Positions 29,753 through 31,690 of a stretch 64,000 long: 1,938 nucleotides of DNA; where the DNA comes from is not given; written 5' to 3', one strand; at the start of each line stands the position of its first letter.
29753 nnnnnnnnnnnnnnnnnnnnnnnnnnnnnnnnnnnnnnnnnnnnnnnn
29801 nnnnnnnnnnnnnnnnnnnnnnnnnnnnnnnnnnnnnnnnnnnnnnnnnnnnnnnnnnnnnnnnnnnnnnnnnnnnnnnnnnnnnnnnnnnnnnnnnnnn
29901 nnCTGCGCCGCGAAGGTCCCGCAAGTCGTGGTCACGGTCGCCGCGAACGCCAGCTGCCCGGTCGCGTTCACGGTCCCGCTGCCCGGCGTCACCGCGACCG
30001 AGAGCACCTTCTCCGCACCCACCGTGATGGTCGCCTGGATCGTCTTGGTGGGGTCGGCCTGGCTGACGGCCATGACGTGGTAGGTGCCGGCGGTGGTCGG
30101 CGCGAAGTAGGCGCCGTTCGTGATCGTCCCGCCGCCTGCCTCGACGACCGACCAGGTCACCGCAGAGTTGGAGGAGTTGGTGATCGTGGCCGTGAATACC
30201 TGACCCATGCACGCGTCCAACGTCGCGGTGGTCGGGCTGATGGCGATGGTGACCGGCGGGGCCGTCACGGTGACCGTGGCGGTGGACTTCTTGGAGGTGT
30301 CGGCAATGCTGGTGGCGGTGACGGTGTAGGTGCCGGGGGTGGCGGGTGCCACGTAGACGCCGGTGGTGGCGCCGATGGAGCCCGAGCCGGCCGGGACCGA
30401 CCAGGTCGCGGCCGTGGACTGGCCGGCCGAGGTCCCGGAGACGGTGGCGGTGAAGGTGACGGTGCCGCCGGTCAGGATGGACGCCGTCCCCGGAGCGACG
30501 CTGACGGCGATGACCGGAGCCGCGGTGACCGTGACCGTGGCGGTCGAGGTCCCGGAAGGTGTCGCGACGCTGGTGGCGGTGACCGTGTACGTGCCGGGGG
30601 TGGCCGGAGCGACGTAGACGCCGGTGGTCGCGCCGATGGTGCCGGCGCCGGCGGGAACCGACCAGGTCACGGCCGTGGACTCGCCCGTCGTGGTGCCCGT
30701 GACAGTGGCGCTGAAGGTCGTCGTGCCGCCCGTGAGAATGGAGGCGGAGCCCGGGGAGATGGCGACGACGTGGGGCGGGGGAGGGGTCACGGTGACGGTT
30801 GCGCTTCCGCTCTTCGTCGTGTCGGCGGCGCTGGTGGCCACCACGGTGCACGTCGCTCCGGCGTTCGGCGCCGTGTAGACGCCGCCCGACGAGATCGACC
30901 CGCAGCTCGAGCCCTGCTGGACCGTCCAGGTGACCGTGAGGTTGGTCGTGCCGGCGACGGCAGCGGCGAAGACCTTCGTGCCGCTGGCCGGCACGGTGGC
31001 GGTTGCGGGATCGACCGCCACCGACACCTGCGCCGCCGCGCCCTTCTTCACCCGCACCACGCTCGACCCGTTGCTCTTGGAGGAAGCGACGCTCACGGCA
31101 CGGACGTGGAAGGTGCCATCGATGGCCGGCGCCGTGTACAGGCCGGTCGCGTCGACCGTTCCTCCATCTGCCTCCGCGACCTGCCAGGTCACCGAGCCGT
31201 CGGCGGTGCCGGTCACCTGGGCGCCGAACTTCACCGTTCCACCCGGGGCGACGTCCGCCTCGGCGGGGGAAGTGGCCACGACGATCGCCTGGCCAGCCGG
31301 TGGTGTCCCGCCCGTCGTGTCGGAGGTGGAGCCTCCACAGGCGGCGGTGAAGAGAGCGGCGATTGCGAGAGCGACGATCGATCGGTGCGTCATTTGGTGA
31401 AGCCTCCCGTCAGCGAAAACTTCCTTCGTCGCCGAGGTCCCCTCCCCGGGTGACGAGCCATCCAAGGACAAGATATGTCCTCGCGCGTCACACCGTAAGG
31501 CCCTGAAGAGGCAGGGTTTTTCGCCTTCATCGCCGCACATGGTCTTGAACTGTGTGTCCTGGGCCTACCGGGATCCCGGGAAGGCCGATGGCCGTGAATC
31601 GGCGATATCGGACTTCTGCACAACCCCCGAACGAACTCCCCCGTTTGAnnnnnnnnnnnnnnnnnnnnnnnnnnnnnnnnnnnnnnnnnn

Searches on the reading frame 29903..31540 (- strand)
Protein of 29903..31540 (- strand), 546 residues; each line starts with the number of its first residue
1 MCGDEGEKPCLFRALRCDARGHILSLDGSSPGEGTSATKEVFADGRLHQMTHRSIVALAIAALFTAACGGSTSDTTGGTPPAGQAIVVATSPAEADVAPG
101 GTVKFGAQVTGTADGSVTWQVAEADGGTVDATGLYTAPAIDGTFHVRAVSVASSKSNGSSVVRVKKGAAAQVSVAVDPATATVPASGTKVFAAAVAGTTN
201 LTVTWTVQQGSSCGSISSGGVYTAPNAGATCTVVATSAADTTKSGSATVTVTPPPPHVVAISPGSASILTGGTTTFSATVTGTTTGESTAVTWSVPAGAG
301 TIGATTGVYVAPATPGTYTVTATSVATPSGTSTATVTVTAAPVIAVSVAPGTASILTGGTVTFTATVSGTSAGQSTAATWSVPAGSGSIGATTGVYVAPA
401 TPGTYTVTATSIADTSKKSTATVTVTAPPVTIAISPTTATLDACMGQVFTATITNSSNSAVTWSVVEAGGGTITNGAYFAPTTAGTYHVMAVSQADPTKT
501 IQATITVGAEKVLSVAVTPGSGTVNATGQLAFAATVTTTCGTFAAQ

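Call 89: search_protein_families(library=pfam, proteins=[window:29903-31540:-], max_evalue=0.001)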
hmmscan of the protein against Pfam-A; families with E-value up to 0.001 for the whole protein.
window:29903-31540:- (546 aa): 3 families
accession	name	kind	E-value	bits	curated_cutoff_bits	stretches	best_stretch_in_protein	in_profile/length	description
PF00801.26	PKD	-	6.9e-09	36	23.5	1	347-425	3-78/80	PKD domain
PF07679.22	I-set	-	1.5e-06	28.6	23.7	0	89-123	4-38/90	Immunoglobulin I-set domain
PF02368.24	Big_2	-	0.00025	21.4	22.8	1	88-151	5-69/79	Bacterial Ig-like domain (group 2)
